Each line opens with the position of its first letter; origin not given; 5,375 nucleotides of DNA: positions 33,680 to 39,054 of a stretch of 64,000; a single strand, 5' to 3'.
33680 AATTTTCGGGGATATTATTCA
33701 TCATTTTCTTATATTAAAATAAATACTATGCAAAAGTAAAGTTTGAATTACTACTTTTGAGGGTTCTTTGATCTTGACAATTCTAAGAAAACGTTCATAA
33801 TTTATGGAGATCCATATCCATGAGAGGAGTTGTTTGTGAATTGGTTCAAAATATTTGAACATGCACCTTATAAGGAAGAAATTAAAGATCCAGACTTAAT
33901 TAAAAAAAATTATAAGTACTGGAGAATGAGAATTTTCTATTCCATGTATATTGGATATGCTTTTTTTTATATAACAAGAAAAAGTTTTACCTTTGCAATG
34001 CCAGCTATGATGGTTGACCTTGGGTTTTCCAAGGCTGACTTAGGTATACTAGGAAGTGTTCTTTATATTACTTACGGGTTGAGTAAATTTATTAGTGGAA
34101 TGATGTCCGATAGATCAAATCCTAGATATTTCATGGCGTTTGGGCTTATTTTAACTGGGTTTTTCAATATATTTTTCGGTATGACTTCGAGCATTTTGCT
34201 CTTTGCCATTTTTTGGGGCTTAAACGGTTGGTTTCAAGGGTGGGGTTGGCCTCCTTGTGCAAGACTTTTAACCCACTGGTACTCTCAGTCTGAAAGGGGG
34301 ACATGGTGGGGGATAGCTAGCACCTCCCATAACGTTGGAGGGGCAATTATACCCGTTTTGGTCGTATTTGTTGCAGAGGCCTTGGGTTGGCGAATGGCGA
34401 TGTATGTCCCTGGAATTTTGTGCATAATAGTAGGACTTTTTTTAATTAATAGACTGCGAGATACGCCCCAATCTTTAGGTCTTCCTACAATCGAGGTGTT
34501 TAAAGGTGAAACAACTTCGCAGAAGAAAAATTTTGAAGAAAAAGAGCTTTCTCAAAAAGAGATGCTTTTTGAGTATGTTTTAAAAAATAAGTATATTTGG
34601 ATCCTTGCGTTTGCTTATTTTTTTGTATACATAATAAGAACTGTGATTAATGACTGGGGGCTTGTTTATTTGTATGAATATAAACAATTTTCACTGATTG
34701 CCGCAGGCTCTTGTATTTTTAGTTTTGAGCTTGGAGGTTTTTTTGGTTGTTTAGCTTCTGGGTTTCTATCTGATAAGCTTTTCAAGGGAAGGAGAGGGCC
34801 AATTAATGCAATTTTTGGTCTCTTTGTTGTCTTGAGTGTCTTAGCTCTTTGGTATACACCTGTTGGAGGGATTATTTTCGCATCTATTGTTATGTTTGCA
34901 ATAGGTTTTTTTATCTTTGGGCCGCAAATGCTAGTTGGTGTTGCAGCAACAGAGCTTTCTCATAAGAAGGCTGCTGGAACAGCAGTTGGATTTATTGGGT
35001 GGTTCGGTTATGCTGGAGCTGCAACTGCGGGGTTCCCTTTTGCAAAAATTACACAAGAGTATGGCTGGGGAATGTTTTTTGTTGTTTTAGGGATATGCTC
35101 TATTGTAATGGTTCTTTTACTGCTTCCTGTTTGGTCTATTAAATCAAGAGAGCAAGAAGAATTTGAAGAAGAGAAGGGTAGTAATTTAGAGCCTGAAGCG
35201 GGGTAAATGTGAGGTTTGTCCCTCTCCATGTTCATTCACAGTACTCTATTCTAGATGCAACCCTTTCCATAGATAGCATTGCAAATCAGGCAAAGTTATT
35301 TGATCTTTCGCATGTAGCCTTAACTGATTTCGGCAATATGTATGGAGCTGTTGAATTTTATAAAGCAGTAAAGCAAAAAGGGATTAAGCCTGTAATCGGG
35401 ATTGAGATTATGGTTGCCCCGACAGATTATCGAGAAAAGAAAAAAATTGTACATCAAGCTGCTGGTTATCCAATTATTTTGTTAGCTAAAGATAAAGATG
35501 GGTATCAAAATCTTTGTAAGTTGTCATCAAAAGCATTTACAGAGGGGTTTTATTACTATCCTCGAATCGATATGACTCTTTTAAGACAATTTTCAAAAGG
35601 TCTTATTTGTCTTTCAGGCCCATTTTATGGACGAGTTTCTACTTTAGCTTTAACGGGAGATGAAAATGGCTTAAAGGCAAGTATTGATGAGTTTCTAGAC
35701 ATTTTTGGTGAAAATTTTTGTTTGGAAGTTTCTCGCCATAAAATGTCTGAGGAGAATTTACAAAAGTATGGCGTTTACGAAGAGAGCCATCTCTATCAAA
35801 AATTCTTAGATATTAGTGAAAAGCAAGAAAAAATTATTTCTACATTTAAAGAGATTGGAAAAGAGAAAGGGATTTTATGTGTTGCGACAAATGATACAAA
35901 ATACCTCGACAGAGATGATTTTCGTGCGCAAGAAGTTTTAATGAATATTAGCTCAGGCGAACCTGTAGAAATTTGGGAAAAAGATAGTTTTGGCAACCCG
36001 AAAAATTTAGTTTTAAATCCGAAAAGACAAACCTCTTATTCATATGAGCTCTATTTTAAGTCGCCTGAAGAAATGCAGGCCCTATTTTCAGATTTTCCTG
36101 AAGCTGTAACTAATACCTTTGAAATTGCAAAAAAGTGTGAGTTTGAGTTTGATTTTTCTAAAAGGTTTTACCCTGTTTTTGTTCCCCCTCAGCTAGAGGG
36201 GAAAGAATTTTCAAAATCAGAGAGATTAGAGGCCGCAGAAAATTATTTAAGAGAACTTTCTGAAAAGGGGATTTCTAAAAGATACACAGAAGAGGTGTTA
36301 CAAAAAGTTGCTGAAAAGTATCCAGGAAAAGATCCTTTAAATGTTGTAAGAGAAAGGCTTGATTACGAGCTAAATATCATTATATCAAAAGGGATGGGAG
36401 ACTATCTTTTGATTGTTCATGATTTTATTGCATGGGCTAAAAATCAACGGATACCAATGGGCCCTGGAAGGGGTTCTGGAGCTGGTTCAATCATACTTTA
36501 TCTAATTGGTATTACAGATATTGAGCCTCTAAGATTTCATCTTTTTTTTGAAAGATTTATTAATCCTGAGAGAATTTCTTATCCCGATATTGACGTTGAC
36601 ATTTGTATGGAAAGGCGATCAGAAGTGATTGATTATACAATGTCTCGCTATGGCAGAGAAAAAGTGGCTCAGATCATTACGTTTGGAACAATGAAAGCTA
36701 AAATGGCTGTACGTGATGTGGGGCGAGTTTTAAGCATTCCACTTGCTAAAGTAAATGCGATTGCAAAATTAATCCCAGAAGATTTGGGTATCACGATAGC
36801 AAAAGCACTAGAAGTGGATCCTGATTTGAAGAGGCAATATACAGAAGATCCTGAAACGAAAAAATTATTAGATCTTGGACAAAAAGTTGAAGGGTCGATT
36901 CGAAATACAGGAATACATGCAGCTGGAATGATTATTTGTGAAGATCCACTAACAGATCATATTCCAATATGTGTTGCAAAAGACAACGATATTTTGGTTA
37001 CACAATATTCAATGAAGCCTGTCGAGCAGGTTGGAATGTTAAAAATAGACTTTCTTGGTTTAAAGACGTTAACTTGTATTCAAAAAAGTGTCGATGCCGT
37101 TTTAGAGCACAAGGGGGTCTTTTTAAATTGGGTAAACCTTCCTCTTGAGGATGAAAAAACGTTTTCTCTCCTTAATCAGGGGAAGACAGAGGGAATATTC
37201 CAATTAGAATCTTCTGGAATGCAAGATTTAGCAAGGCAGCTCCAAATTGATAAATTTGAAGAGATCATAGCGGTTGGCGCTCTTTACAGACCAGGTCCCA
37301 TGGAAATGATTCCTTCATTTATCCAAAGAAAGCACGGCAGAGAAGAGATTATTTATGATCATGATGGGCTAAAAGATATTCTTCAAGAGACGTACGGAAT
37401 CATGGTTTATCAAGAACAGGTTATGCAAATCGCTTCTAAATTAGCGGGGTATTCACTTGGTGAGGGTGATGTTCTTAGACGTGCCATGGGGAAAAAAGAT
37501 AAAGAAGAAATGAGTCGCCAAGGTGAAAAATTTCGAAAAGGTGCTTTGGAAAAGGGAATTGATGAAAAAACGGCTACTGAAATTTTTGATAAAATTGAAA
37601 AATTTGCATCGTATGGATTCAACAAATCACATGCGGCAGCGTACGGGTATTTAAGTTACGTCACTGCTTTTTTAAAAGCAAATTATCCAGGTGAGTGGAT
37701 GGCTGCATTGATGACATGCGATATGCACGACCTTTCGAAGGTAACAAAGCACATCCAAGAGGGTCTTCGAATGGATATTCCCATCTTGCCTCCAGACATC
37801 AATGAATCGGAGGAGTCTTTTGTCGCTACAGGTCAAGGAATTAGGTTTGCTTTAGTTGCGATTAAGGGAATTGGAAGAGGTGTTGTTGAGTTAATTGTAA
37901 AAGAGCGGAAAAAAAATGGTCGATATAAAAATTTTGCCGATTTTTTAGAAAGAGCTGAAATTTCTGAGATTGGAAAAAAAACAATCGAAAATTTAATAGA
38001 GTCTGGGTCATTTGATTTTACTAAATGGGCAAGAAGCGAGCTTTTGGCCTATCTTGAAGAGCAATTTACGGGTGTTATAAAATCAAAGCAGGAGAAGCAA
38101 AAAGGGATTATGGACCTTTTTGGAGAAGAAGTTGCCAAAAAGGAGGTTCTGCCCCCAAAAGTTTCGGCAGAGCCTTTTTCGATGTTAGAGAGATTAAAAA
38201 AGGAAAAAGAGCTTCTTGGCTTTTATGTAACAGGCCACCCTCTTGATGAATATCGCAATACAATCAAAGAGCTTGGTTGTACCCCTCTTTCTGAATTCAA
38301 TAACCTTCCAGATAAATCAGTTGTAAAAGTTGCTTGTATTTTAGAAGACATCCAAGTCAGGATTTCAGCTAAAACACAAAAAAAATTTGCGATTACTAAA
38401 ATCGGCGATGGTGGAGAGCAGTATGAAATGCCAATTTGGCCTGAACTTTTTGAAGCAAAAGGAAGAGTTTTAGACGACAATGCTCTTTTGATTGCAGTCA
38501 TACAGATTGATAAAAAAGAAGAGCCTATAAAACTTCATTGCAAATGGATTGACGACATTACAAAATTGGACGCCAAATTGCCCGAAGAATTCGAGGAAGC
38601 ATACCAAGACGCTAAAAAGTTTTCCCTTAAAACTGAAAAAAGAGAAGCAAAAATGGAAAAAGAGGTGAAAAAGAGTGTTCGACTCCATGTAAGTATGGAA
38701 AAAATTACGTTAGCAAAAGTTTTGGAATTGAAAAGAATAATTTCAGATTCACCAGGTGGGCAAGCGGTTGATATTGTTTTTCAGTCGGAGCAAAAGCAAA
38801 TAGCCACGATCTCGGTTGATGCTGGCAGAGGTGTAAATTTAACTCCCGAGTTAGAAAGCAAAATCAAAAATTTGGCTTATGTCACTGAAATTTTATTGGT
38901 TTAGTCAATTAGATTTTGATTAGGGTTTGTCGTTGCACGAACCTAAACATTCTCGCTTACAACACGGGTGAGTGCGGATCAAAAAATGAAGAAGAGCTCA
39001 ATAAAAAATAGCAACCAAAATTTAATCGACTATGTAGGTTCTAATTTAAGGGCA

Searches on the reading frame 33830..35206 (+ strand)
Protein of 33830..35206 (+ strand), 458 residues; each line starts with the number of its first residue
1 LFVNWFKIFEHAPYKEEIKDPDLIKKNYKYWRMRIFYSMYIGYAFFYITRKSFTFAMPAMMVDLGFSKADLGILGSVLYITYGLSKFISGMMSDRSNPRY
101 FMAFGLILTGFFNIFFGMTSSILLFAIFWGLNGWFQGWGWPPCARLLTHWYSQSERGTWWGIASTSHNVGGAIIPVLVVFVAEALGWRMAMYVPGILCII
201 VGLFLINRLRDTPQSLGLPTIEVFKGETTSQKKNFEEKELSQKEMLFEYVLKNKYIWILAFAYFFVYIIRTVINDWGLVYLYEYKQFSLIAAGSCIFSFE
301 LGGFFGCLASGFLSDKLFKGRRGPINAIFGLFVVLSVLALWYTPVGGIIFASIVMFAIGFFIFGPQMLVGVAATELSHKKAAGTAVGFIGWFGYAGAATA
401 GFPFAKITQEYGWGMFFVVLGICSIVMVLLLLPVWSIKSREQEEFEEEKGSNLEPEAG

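Call 80: search_protein_families(library=pfam, proteins=[window:33830-35206:+], max_evalue=0.00001)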
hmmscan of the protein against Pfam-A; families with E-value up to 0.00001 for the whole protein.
window:33830-35206:+ (458 aa): 2 families
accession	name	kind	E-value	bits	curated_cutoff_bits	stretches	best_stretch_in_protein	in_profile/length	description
PF07690.21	MFS_1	-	1.1e-53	182.8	33.4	1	40-400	2-346/347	Major Facilitator Superfamily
PF00083.30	Sugar_tr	-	1.3e-07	31.4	22.3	0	29-206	250-434/452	Sugar (and other) transporter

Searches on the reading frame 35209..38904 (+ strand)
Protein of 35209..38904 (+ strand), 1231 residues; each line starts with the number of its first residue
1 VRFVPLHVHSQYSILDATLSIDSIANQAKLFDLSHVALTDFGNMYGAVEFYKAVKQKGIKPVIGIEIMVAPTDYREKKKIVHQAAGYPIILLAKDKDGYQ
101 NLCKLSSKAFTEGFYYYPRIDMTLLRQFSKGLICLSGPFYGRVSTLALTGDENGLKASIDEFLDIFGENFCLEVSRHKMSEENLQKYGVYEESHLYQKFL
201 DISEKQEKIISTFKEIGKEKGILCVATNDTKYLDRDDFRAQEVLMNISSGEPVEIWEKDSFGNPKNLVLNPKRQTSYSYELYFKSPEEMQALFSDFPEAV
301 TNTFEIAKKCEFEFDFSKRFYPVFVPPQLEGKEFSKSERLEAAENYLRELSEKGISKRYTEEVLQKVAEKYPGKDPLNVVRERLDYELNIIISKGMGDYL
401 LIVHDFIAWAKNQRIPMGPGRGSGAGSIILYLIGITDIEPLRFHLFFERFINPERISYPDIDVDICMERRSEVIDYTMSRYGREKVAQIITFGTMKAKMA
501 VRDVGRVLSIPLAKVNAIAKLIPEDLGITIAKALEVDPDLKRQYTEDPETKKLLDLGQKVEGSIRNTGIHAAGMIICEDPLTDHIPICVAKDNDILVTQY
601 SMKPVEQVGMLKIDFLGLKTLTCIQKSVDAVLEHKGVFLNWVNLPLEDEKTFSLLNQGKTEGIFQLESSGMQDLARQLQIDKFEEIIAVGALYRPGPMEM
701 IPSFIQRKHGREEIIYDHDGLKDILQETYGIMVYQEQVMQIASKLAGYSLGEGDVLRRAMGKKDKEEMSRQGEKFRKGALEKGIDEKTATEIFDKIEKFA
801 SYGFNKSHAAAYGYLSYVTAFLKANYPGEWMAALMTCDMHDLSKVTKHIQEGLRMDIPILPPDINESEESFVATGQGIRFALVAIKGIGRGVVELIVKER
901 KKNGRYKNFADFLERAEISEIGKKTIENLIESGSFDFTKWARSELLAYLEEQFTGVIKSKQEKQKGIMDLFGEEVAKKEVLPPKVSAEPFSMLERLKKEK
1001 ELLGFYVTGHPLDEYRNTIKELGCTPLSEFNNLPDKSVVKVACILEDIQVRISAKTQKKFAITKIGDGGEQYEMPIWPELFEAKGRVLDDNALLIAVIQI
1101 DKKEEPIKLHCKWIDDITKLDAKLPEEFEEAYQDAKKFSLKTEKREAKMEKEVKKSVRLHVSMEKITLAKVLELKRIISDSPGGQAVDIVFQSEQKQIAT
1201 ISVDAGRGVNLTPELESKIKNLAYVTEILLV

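Call 80: search_protein_families(library=pfam, proteins=[window:35209-38904:+], max_evalue=0.00001)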
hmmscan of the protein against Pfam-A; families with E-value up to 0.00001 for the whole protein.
window:35209-38904:+ (1231 aa): 4 families
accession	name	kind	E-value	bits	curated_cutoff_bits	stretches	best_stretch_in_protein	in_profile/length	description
PF07733.18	DNA_pol3_alpha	-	9.4e-98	327.4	23.9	1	346-617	2-260/260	Bacterial DNA polymerase III alpha NTPase domain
PF17657.6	DNA_pol3_finger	-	9.8e-62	207.6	22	1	620-783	1-166/166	Bacterial DNA polymerase III alpha subunit finger domain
PF02811.25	PHP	-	6.7e-48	163.6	26.4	1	6-177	2-164/164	PHP domain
PF14579.12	HHH_6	-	6.2e-26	90.9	25.6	1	857-945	2-90/90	Helix-hairpin-helix motif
